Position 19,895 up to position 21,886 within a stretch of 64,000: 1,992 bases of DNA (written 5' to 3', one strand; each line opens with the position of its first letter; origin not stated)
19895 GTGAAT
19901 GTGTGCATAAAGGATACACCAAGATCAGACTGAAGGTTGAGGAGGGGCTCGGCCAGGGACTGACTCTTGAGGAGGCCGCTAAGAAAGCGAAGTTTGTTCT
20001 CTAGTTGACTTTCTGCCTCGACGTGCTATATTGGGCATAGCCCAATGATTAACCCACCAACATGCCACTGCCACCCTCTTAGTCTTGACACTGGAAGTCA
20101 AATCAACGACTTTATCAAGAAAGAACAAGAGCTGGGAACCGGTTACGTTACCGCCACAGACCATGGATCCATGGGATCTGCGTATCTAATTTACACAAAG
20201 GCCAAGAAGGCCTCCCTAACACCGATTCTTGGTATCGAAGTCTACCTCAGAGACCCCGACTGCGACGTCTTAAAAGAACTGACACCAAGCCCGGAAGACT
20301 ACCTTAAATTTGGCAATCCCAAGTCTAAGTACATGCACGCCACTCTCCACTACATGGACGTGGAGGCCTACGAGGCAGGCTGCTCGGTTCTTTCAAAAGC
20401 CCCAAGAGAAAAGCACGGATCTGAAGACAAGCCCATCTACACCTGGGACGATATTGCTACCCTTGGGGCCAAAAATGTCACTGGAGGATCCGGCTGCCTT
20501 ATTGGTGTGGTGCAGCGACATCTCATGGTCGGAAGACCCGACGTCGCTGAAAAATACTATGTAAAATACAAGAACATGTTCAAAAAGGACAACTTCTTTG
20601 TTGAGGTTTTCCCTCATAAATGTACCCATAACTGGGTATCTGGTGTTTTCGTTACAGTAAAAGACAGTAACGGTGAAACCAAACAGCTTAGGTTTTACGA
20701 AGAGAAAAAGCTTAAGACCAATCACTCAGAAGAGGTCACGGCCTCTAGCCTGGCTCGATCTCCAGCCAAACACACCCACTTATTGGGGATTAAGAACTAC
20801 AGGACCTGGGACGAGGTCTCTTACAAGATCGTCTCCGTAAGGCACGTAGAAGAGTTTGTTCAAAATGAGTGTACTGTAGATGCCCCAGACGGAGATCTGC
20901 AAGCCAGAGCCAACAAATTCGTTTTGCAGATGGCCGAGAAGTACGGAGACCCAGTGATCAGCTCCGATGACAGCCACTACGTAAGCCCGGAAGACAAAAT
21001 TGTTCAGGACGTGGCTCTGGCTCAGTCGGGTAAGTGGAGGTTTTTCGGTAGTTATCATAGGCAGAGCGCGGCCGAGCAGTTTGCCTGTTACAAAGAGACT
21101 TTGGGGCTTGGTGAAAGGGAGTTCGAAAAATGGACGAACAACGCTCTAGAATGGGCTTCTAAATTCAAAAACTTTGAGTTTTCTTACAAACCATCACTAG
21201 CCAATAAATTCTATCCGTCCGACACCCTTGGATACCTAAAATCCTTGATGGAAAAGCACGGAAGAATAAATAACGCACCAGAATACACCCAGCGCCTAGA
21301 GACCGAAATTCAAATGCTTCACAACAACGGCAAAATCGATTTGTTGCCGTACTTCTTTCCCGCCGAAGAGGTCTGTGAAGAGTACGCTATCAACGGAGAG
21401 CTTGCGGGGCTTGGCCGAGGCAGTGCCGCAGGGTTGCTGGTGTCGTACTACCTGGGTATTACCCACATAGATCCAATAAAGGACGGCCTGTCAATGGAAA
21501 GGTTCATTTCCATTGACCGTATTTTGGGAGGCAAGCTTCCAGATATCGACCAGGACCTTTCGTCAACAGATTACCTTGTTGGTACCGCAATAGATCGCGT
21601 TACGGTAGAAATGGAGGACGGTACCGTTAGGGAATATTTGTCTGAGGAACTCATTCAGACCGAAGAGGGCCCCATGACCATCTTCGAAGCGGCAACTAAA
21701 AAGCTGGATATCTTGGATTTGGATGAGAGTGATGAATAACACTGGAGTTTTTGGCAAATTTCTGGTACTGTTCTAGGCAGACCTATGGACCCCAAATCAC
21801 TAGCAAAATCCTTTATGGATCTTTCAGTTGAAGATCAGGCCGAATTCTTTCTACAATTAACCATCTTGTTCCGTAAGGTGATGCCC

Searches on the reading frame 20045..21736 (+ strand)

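Call 26: search_protein_families(library=pfam, proteins=[window:20045-21736:+], max_evalue=0.001)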
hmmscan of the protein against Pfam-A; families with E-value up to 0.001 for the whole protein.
window:20045-21736:+ (564 aa): 2 families
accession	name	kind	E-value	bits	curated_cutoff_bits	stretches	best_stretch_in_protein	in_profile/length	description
PF07733.18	DNA_pol3_alpha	-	2.2e-19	70.5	23.9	1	408-507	17-110/260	Bacterial DNA polymerase III alpha NTPase domain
PF02811.25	PHP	-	9.3e-19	68.8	26.4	1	8-188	3-161/164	PHP domain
